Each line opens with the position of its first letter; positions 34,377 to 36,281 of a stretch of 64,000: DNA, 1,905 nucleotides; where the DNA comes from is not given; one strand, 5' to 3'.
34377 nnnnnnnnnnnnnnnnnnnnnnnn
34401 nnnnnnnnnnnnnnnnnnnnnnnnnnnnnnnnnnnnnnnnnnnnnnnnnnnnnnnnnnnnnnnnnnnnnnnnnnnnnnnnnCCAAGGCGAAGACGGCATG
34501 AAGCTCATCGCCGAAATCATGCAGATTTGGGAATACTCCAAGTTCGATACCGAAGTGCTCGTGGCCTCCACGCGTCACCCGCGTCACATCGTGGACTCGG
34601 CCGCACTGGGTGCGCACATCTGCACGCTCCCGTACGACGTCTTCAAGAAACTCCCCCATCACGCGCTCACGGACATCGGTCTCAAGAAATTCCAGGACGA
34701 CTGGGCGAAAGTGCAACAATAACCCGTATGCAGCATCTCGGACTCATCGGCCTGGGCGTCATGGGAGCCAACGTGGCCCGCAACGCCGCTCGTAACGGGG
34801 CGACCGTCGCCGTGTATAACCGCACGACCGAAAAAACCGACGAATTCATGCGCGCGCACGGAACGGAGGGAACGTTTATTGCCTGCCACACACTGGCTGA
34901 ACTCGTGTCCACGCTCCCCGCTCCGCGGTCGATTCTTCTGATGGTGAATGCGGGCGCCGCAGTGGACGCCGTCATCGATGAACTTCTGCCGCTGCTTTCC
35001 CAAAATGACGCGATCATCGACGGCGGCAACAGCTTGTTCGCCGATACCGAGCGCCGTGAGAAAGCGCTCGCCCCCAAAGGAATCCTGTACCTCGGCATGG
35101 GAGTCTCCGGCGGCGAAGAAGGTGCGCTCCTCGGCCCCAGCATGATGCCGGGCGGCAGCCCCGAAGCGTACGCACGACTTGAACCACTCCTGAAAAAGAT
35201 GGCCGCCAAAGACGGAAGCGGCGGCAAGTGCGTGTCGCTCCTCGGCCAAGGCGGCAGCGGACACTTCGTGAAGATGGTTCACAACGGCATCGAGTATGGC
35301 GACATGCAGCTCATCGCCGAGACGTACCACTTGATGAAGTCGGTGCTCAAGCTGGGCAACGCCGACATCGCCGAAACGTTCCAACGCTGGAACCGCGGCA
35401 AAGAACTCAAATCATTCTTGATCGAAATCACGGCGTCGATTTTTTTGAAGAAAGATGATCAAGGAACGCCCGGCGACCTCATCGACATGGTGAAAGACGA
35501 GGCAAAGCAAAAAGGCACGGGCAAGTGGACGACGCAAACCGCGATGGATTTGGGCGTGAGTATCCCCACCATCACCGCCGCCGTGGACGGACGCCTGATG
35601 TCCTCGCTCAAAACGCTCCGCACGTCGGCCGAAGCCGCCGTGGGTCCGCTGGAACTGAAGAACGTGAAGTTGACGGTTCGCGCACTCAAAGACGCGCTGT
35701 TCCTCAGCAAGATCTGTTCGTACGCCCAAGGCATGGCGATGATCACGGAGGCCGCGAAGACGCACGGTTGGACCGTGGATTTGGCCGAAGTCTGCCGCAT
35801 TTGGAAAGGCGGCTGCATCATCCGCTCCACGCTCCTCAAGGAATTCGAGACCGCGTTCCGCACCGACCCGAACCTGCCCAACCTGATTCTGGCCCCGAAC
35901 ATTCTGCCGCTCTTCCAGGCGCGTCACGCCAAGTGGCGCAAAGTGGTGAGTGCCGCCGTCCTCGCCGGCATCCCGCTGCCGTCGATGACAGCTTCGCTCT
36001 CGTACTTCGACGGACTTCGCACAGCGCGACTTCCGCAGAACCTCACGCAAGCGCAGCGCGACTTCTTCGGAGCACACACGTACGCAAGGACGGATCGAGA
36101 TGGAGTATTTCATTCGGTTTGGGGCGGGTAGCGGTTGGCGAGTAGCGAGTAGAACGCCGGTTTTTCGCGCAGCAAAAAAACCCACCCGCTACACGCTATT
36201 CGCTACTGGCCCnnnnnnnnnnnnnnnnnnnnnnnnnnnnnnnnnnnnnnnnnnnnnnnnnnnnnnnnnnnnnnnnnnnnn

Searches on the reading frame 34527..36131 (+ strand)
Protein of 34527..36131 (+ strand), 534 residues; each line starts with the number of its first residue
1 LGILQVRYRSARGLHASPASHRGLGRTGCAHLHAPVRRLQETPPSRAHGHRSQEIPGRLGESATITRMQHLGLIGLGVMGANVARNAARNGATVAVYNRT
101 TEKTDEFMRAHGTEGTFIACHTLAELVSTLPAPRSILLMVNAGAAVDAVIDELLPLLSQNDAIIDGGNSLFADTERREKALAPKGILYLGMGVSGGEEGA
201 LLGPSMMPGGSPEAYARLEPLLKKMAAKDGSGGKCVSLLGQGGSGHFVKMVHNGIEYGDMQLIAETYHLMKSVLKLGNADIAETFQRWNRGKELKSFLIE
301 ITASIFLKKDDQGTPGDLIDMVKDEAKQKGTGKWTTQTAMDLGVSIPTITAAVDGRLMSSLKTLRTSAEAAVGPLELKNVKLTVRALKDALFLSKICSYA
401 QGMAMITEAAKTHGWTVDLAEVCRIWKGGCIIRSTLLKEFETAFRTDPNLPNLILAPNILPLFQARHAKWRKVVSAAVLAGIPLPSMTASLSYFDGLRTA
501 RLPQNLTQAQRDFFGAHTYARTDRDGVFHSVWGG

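Call 12: search_protein_families(library=pfam, proteins=[window:34527-36131:+])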
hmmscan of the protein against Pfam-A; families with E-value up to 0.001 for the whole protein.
window:34527-36131:+ (534 aa): 4 families
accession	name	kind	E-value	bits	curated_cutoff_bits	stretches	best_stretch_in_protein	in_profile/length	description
PF00393.24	6PGD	-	6.8e-116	387.1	27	1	245-532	1-290/290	6-phosphogluconate dehydrogenase, C-terminal domain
PF03446.21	NAD_binding_2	-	7.8e-48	163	21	1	71-234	2-155/161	NAD binding domain of 6-phosphogluconate dehydrogenase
PF01488.26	Shikimate_DH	-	6.6e-05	23.4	24.3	1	68-128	12-71/138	Shikimate / quinate 5-dehydrogenase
PF02826.25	2-Hacid_dh_C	-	7.2e-05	22.7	25.1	1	65-107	33-75/178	D-isomer specific 2-hydroxyacid dehydrogenase, NAD binding domain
